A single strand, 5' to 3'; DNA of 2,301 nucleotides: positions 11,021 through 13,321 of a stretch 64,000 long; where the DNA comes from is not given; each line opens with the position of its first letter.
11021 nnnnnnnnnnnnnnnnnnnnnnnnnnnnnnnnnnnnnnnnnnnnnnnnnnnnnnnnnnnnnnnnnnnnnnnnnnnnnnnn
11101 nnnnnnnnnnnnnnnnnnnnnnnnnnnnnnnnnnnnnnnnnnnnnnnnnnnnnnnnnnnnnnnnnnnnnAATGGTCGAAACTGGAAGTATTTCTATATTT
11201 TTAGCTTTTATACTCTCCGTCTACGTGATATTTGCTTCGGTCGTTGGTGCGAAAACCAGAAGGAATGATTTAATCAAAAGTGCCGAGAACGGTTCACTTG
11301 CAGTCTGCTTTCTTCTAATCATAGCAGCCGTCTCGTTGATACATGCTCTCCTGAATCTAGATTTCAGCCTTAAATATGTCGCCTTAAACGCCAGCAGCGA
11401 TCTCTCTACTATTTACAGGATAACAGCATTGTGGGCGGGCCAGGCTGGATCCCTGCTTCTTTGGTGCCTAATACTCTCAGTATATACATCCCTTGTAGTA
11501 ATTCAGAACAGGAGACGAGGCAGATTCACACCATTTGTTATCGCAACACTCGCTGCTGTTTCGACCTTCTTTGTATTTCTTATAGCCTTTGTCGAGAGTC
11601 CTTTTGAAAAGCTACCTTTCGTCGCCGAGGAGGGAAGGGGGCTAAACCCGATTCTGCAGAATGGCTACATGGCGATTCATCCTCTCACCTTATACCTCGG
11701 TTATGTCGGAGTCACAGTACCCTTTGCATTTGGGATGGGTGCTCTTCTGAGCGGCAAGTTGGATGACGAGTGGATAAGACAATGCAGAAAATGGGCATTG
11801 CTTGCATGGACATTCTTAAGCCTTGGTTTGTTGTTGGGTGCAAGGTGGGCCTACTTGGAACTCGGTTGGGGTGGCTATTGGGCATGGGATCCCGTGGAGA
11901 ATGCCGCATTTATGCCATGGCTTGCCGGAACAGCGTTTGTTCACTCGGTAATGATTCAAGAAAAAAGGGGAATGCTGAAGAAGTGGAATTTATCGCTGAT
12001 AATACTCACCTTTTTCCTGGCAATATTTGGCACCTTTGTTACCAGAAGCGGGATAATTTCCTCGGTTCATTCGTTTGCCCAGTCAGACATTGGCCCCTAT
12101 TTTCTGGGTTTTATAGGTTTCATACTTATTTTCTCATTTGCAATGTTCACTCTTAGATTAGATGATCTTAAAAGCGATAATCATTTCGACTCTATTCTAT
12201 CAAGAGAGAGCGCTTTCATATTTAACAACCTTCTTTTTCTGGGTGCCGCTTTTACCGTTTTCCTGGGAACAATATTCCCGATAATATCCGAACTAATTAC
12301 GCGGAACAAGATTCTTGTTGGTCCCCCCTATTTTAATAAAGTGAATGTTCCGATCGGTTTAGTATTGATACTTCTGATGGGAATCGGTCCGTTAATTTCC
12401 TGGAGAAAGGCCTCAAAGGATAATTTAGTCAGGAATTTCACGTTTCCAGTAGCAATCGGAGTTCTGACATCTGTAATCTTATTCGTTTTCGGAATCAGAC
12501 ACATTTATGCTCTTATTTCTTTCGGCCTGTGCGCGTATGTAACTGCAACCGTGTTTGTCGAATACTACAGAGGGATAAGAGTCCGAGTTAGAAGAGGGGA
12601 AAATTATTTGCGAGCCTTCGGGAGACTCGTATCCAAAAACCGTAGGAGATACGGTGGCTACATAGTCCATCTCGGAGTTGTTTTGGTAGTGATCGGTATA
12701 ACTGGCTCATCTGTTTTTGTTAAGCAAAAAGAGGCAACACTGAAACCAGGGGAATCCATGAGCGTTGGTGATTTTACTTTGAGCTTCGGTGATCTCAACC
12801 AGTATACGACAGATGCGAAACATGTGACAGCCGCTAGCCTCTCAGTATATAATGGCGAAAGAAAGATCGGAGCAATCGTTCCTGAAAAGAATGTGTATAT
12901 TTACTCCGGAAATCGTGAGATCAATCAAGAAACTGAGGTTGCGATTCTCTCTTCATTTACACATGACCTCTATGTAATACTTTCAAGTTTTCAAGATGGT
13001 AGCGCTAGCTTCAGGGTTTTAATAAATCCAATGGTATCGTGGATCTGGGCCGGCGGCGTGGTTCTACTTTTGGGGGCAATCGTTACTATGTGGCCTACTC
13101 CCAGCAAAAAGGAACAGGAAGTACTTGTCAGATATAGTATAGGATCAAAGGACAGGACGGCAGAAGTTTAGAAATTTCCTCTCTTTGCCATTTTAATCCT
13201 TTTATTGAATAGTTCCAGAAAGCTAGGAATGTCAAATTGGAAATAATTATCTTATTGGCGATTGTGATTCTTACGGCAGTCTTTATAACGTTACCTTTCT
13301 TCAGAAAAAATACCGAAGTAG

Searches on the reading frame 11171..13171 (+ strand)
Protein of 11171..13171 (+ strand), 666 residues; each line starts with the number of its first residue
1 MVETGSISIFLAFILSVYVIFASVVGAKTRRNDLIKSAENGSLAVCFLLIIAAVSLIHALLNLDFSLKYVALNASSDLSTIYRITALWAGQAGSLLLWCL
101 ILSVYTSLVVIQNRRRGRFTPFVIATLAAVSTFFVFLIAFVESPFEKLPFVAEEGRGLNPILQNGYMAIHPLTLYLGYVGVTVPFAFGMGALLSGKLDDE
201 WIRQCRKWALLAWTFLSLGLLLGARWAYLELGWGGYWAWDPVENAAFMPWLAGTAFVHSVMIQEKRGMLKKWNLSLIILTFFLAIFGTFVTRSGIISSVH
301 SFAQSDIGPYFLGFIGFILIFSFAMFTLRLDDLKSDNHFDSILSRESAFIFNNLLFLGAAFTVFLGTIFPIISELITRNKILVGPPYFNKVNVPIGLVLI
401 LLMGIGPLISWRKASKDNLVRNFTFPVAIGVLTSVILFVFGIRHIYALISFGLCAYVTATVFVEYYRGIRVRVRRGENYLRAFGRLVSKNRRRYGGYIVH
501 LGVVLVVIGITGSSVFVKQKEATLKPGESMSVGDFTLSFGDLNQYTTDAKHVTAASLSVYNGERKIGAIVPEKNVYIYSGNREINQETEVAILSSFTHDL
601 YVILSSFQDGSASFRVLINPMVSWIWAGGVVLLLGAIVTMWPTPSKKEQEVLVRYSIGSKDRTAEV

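Call 28: search_protein_families(library=pfam, proteins=[window:11171-13171:+], max_evalue=0.00001)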
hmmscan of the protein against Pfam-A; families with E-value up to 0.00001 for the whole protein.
window:11171-13171:+ (666 aa): 2 families
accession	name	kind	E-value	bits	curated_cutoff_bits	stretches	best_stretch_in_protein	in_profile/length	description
PF16327.10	CcmF_C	-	1.5e-67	228.6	28.7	1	312-640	1-320/323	Cytochrome c-type biogenesis protein CcmF C-terminal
PF01578.25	Cytochrom_C_asm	-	1.6e-37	129.7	29.9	1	88-293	1-206/212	Cytochrome C assembly protein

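Call 55: list_cluster_members(proteins=[window:11171-13171:+, window:3034-3846:-, window:32343-34949:+, window:5665-7629:-])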
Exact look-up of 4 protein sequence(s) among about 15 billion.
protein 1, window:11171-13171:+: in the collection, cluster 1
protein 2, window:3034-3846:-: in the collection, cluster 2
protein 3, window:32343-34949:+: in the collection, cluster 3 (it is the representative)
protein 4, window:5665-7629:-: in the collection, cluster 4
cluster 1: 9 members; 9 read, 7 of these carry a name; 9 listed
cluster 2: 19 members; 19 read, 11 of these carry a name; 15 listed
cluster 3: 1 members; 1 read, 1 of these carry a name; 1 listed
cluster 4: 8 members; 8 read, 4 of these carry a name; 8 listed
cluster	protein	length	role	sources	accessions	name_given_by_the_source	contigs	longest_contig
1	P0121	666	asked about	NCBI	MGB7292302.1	MAG: heme lyase CcmF/NrfE family subunit [Thermodesulfobacteriota bacterium]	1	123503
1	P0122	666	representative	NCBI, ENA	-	-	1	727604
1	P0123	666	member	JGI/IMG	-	cytochrome c-type biogenesis protein CcmF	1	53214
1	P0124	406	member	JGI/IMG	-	cytochrome c-type biogenesis protein CcmF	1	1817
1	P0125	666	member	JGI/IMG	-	cytochrome c-type biogenesis protein CcmF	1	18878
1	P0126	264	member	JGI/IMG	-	cytochrome c-type biogenesis protein CcmF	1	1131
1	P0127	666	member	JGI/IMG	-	cytochrome c-type biogenesis protein CcmF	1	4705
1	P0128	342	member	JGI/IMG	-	cytochrome c-type biogenesis protein CcmF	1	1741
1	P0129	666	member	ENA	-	-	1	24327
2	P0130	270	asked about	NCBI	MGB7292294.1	MAG: 4Fe-4S dicluster domain-containing protein [Thermodesulfobacteriota bacterium]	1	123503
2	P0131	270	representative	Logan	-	-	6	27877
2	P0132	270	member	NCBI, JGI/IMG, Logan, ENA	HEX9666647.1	MAG TPA: 4Fe-4S dicluster domain-containing protein [Thermodesulfobacteriota bacterium] | Fe-S-cluster-containing dehydrogenase component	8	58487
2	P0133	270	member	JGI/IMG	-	tetrathionate reductase subunit B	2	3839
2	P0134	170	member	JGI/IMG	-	Fe-S-cluster-containing dehydrogenase component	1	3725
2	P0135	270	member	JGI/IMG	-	Fe-S-cluster-containing dehydrogenase component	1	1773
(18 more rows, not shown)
